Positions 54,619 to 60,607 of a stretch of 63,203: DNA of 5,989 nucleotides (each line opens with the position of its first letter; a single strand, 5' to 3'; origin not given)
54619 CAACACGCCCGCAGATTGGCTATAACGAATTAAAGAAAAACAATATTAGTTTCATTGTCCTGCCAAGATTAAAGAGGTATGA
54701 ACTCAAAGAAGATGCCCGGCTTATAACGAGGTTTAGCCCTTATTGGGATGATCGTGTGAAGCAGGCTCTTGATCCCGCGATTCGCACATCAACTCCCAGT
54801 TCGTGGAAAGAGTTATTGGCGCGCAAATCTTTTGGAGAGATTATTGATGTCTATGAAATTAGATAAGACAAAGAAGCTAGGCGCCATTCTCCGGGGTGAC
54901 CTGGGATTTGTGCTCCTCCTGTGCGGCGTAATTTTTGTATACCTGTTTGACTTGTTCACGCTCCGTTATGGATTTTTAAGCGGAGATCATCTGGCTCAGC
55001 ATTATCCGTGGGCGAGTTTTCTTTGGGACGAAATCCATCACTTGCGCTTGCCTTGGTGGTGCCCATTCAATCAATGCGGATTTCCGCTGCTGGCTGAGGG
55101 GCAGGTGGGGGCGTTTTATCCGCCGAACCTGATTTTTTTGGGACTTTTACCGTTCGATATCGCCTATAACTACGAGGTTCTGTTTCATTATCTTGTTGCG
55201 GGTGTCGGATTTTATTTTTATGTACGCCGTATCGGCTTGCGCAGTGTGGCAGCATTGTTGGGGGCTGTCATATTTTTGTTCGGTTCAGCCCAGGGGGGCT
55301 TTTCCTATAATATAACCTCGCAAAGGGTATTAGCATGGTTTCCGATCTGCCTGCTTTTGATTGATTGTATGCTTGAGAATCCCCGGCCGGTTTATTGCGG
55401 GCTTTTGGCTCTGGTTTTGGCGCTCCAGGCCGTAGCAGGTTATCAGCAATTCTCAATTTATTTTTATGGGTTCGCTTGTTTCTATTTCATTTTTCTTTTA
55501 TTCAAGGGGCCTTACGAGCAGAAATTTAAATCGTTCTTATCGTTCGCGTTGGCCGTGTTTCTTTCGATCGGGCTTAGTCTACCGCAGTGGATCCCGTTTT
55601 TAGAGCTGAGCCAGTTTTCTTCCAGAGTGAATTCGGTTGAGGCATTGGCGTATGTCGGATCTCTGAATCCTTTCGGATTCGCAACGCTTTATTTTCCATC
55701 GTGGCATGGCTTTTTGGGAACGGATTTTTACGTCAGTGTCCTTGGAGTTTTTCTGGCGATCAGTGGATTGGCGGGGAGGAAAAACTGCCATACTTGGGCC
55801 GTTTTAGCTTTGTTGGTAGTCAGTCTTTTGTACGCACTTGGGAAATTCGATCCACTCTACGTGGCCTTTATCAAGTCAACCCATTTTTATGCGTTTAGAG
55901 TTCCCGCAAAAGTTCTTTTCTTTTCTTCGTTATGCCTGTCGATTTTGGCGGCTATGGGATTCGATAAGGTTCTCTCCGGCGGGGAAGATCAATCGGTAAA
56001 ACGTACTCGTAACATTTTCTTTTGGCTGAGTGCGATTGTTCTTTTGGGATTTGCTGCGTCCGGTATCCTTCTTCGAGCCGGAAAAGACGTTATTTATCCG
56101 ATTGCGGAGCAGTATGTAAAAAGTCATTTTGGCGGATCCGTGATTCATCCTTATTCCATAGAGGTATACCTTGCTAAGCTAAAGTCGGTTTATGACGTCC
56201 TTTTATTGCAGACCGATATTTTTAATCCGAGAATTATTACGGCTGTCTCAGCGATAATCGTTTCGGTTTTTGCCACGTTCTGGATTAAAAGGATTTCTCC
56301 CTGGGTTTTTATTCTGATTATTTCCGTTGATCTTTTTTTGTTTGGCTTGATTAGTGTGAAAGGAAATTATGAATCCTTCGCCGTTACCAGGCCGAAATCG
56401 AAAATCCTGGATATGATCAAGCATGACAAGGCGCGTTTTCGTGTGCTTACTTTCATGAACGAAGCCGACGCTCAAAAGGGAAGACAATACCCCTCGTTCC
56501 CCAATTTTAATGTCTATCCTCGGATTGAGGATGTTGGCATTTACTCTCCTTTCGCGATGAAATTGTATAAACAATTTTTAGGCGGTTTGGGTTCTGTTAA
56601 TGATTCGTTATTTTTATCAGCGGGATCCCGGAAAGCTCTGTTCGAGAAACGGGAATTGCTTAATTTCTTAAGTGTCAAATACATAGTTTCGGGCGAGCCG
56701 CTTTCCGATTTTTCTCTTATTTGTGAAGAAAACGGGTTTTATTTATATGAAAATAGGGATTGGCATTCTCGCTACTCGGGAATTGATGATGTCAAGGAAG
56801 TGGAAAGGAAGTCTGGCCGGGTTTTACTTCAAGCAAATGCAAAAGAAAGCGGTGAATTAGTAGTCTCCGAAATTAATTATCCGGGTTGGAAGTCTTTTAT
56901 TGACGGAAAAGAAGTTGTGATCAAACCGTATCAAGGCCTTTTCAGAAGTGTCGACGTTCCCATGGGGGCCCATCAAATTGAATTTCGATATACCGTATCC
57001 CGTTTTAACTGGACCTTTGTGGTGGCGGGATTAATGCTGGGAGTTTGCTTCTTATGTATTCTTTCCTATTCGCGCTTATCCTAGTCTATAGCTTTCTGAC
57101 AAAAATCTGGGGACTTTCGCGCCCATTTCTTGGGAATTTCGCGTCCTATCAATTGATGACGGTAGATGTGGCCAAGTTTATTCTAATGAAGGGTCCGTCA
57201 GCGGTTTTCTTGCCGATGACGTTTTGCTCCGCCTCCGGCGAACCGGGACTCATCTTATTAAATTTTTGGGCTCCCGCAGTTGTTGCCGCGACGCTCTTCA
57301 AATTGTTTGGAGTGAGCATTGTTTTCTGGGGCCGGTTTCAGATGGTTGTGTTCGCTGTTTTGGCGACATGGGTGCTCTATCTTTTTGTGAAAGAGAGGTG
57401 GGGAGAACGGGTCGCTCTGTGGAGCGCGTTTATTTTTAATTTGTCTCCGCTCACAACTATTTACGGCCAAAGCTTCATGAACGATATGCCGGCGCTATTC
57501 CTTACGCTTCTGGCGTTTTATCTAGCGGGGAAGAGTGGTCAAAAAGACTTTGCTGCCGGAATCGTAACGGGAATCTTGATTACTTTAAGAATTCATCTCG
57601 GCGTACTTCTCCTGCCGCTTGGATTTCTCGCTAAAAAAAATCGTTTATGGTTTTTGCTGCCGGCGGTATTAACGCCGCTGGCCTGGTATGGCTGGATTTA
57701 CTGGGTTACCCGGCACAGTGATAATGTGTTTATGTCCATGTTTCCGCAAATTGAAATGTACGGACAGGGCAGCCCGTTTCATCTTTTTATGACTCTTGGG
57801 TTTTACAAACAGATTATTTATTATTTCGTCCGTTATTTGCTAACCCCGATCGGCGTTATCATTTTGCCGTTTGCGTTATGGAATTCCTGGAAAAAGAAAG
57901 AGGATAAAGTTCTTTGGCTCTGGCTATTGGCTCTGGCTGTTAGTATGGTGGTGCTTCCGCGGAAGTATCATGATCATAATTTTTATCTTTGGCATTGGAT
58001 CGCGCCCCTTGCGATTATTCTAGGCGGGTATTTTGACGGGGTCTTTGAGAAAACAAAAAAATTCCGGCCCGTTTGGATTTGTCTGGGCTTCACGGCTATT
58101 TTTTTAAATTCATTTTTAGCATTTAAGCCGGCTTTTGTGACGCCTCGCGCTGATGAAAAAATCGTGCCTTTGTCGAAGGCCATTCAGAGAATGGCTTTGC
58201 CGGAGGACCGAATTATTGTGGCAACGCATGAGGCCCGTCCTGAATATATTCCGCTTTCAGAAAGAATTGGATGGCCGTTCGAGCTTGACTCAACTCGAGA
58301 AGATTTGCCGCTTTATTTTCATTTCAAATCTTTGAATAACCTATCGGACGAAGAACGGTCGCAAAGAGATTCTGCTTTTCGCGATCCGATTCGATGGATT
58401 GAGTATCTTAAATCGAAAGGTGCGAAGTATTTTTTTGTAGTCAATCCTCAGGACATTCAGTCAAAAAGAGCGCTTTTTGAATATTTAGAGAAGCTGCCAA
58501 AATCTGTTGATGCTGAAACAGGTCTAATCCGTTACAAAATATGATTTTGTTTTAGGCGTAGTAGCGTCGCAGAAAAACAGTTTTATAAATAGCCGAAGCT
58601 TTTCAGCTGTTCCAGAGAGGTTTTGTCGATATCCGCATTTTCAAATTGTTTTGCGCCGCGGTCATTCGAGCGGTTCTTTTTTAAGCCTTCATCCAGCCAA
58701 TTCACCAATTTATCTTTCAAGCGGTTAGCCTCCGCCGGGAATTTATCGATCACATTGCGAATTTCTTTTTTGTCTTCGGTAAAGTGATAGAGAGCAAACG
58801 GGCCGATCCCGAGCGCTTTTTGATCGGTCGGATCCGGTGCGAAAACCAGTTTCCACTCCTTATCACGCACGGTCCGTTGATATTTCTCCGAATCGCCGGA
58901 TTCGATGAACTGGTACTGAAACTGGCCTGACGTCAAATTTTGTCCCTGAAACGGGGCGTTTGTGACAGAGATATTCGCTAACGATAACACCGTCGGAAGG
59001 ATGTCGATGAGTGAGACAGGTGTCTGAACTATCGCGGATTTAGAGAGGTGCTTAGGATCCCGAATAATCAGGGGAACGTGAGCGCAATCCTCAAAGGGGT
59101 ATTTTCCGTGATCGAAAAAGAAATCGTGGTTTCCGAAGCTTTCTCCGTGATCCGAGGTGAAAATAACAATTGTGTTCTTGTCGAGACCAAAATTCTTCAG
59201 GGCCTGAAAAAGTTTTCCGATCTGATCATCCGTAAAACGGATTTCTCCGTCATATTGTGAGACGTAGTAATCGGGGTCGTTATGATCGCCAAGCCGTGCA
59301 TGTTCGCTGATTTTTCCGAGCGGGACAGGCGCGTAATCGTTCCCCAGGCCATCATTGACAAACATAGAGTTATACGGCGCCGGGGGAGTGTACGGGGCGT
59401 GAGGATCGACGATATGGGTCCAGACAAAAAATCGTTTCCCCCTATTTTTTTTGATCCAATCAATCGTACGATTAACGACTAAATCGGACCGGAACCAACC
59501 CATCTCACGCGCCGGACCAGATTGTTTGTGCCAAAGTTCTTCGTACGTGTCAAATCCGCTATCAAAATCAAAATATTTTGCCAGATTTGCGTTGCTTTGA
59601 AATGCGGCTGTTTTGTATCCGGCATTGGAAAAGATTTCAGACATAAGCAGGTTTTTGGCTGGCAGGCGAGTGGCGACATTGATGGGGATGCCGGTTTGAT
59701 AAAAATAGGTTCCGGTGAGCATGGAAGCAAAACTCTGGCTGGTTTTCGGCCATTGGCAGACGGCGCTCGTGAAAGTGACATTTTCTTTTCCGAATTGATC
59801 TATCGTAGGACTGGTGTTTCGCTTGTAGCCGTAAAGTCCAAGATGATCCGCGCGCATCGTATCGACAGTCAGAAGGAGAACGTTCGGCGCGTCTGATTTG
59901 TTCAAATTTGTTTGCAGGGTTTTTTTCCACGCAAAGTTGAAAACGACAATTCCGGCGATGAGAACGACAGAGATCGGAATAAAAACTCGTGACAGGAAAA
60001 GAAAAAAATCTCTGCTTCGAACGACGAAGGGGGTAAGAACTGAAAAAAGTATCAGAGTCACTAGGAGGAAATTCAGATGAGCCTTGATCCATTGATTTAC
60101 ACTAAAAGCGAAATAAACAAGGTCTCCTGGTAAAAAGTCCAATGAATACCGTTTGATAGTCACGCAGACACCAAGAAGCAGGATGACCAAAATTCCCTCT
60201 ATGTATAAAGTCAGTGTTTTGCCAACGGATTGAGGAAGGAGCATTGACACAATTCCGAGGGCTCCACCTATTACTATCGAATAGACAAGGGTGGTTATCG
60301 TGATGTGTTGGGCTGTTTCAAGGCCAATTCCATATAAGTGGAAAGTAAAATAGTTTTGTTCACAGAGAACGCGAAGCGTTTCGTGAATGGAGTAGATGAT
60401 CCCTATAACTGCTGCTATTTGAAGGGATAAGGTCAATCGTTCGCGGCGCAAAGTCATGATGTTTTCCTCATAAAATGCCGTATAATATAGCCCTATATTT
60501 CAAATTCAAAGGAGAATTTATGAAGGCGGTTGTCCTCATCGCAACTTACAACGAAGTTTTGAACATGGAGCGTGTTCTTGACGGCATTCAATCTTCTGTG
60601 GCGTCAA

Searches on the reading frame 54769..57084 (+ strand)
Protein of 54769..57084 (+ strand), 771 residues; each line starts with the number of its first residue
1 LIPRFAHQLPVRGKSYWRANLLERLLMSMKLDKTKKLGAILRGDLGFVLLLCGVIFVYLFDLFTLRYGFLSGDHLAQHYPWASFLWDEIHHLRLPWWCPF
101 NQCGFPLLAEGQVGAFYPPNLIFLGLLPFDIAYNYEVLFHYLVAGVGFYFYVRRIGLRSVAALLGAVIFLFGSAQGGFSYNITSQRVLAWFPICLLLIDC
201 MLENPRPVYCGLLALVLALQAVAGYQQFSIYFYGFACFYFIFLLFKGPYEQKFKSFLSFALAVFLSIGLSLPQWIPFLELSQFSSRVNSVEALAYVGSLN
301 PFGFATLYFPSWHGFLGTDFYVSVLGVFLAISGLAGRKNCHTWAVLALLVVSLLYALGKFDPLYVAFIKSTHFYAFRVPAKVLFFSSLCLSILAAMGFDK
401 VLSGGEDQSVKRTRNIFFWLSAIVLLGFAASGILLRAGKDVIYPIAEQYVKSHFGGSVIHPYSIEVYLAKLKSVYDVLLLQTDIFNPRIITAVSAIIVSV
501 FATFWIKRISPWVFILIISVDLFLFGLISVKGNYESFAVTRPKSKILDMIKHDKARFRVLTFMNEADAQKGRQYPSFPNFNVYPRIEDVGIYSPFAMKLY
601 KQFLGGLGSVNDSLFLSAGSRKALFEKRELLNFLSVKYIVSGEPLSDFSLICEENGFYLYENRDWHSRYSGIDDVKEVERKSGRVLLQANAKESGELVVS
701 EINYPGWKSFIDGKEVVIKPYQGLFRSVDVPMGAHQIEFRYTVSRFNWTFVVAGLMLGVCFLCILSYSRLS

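Call 8: search_protein_families(library=pfam, proteins=[window:54769-57084:+])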
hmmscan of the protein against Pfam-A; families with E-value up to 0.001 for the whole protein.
window:54769-57084:+ (771 aa): 2 families
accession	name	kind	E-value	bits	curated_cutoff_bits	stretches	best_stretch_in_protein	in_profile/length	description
PF09586.16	YfhO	-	5.3e-07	28.8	28.5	1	675-751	756-833/835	Bacterial membrane protein YfhO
PF10131.15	PTPS_related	-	0.00012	21.2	26.4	1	131-379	24-265/621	6-pyruvoyl-tetrahydropterin synthase related domain; membrane protein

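Call 20: search_protein_families(library=ncbifam, proteins=[window:54769-57084:+], max_evalue=0.00001)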
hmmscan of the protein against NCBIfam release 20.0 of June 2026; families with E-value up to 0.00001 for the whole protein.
window:54769-57084:+ (771 aa): 0 families

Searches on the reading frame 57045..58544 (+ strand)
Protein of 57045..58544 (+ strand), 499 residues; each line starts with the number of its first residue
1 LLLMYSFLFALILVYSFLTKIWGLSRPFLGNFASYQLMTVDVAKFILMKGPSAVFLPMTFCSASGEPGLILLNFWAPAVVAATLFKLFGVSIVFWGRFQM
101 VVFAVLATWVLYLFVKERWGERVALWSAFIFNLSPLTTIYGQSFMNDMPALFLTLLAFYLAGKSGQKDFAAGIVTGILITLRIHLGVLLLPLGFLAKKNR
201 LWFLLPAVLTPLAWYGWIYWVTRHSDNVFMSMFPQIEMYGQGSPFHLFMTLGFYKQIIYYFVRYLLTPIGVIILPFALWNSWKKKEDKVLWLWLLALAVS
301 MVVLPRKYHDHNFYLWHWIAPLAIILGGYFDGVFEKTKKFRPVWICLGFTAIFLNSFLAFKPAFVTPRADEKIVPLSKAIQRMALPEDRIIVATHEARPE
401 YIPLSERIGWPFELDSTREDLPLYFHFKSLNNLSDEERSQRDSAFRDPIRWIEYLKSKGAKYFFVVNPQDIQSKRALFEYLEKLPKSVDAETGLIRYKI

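Call 8: search_protein_families(library=pfam, proteins=[window:57045-58544:+])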
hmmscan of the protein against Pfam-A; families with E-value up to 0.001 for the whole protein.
window:57045-58544:+ (499 aa): 1 family
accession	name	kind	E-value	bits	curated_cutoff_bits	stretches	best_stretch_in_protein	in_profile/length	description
PF13231.12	PMT_2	-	1.8e-05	25.4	26.1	1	80-195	9-129/160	Dolichyl-phosphate-mannose-protein mannosyltransferase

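Call 20: search_protein_families(library=ncbifam, proteins=[window:57045-58544:+], max_evalue=0.00001)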
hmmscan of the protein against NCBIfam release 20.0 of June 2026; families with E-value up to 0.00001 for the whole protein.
window:57045-58544:+ (499 aa): 0 families

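Call 65: search_solved_structures(query=window:57045-58544:+, max_evalue=1)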
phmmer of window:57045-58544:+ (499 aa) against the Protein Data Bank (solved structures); distinct sequences matched with E-value up to 1: 0.

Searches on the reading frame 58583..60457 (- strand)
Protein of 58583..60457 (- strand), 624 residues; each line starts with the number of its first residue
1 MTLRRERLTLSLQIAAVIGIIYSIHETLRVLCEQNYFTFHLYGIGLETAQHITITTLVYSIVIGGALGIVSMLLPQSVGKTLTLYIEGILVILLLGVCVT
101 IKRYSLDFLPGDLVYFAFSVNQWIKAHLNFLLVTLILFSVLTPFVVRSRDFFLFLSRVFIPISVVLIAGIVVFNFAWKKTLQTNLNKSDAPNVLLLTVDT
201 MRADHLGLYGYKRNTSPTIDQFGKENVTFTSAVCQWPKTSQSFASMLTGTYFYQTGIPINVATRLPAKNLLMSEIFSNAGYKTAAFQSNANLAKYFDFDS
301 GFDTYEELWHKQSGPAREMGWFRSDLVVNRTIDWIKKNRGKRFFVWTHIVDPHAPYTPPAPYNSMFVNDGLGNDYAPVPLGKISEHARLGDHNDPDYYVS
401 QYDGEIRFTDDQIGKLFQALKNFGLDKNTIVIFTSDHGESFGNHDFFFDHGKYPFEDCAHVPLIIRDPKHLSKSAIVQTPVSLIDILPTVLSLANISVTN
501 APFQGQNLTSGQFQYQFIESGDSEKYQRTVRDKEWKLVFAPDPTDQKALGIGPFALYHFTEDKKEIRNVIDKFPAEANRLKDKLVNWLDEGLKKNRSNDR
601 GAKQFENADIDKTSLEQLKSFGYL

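Call 8: search_protein_families(library=pfam, proteins=[window:58583-60457:-])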
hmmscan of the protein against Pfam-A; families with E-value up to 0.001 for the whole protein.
window:58583-60457:- (624 aa): 3 families
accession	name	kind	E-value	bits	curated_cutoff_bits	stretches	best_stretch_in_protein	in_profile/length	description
PF00884.28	Sulfatase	-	5.4e-53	180.7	25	1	191-496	1-301/301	Sulfatase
PF01663.27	Phosphodiest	-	1.1e-08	35.5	23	1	402-442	184-224/342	Type I phosphodiesterase / nucleotide pyrophosphatase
PF16347.10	SGSH_C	-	2.4e-07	31.5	29.3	1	443-584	2-144/154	N-sulphoglucosamine sulphohydrolase, C-terminal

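Call 20: search_protein_families(library=ncbifam, proteins=[window:58583-60457:-], max_evalue=0.00001)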
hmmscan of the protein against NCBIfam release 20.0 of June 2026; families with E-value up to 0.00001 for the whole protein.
window:58583-60457:- (624 aa): 22 families
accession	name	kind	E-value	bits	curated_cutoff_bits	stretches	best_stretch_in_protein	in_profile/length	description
NF010322.0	PRK13759.1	equivalog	3.1e-46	157.9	481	2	325-589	183-458/486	arylsulfatase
NF045661.1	HdlasePehA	equivalog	5.4e-30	104.5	900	2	401-500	283-381/506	phosphoric/sulfuric ester hydrolase PehA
NF052527.1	Mn_arylsulf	exception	8.6e-30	104.1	850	1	322-590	178-454/479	manganese-dependent arylsulfatase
TIGR03417.1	chol_sulfatase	equivalog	1.7e-29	103.1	433.45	2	343-510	185-362/500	choline-sulfatase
NF028537.1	P_eth_NH2_trans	domain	2.6e-12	46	500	1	398-498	409-516/527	phosphoethanolamine--lipid A transferase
NF008593.0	PRK11560.1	equivalog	8.5e-12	44.1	493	1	172-449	230-477/563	kdo(2)-lipid A phosphoethanolamine 7''-transferase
NF007160.0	PRK09598.1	equivalog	1.5e-09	36.8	561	1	399-479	403-484/523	phosphoethanolamine--lipid A transferase EptA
NF007933.0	PRK10649.1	subfamily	1.4e-08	33.7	404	1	187-465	232-493/577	phosphoethanolamine transferase CptA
NF033671.1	polymyxin_MCR7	exception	1.6e-08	33.6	1250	1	397-463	409-477/539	MCR-7 family phosphoethanolamine--lipid A transferase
NF008619.0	PRK11598.1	equivalog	6e-08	31.6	660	0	398-465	417-486/546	phosphoethanolamine transferase EptA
NF033670.1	polymyxin_MCR6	exception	9.9e-08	31.2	1235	1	178-451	222-477/538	MCR-6 family phosphoethanolamine--lipid A transferase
NF053859.1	polymyxin_MCR13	exception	1.5e-07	30.7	1250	1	398-465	412-481/541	MCR-13 family phosphoethanolamine--lipid A transferase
NF053595.1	LptchSynLtaSGpos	equivalog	1.5e-07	30.4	970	1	384-512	412-544/626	lipoteichoic acid synthase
NF038282.1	LapC_YejM_PbgA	exception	1.9e-07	29.8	825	1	399-527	411-535/584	LPS biosynthesis-modulating metalloenzyme YejM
NF033409.0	poly_MCR3_broad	equivalog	4.4e-07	28.9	1075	1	399-465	409-477/535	MCR-3-related phosphoethanolamine--lipid A transferase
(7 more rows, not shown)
